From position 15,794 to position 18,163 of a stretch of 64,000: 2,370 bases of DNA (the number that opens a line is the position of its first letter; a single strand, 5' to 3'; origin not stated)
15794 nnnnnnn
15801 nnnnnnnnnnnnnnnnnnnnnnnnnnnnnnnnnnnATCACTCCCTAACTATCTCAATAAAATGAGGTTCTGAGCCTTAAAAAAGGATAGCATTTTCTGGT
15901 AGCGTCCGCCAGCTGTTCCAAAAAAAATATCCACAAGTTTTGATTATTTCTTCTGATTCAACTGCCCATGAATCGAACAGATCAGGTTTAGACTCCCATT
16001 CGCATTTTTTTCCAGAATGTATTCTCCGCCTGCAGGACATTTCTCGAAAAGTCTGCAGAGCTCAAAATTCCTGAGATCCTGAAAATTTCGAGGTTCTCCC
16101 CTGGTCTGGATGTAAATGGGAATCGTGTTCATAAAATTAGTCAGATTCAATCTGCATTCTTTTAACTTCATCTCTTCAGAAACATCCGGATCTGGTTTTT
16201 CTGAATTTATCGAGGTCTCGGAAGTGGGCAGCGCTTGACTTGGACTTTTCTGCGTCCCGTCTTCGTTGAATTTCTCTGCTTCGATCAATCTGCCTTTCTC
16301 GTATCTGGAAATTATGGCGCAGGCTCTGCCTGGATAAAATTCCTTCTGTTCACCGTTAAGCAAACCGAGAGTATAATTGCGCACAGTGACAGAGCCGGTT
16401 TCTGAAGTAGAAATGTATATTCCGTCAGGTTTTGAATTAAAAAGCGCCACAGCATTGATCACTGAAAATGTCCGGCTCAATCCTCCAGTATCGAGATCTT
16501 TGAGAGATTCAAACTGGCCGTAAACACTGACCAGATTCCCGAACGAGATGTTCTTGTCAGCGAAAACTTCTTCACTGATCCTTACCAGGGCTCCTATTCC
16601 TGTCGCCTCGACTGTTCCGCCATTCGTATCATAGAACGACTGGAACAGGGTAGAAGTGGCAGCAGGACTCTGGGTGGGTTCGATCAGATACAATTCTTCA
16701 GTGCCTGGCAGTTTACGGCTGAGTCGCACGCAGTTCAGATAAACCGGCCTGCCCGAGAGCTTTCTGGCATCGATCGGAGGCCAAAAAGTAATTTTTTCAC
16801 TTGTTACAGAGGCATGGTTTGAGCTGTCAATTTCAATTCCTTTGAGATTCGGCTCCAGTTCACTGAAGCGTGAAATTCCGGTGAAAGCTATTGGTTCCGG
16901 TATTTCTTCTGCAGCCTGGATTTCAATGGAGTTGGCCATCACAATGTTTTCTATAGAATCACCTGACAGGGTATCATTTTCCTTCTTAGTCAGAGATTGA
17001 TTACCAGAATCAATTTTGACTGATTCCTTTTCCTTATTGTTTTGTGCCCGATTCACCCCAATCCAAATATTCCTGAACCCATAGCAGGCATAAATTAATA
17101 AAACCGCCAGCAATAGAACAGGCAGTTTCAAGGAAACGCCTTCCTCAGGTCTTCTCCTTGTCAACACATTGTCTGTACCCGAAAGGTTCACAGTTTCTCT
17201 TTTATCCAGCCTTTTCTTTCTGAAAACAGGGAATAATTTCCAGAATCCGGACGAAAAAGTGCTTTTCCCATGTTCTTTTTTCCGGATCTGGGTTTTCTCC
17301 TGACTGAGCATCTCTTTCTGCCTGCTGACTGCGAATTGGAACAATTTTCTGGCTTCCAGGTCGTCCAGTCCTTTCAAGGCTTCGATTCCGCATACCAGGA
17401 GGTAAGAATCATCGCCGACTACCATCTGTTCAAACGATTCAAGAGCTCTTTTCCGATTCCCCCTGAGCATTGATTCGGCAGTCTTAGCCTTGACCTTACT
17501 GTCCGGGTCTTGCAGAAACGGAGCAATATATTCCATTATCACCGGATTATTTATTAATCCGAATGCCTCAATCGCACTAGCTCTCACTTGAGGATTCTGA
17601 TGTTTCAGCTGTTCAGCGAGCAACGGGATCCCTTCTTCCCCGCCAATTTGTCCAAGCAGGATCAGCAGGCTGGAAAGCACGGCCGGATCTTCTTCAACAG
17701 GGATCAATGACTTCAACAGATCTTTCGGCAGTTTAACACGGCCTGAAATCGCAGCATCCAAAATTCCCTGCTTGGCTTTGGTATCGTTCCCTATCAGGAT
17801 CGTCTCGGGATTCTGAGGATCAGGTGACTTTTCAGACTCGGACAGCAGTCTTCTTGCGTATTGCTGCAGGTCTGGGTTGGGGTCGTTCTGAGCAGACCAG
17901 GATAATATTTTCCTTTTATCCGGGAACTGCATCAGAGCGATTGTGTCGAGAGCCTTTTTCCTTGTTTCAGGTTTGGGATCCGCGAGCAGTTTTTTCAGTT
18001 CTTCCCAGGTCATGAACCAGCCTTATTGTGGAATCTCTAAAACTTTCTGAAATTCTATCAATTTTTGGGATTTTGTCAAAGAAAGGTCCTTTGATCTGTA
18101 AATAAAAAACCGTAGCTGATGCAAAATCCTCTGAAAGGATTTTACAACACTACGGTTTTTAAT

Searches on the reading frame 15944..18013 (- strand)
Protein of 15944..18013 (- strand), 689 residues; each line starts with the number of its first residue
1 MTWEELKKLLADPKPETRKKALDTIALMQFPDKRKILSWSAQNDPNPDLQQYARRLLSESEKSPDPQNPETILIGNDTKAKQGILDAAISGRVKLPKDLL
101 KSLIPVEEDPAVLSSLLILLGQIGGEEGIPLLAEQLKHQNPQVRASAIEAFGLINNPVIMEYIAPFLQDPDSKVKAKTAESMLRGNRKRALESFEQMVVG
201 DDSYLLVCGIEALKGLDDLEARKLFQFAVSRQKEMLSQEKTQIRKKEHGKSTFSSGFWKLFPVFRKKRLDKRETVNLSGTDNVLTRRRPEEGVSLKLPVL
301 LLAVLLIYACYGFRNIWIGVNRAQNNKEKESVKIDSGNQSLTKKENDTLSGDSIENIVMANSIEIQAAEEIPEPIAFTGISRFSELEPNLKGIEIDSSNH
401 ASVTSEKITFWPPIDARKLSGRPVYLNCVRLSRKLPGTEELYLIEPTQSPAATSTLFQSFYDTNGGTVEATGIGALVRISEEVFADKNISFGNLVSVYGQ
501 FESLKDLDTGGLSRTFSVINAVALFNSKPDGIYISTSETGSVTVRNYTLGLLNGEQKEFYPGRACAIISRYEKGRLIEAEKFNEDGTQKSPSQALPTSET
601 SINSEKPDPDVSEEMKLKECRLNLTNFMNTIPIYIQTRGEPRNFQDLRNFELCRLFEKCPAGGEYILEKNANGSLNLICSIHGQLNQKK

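Call 12: search_protein_families(library=pfam, proteins=[window:15944-18013:-], max_evalue=0.01)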
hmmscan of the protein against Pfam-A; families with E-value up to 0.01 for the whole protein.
window:15944-18013:- (689 aa): 3 families
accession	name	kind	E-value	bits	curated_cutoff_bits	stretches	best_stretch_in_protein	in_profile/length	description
PF13646.12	HEAT_2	-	8.8e-16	58.4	27.7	2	129-203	1-76/88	HEAT repeats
PF02985.28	HEAT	-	1.7e-08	34.4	23.5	0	129-152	2-25/31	HEAT repeat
PF13513.12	HEAT_EZ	-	4.3e-05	24.4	27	0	128-154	29-55/55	HEAT-like repeat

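Call 14: search_protein_families(library=ncbifam, proteins=[window:15944-18013:-], max_evalue=0.001)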
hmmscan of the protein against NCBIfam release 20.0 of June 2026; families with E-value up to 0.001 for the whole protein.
window:15944-18013:- (689 aa): 1 family
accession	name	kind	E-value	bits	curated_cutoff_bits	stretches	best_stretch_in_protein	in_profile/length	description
NF045915.1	PhycobilmeDegNblB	equivalog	2e-08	34.1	300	1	112-198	115-201/214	phycobilisome degradation protein NblB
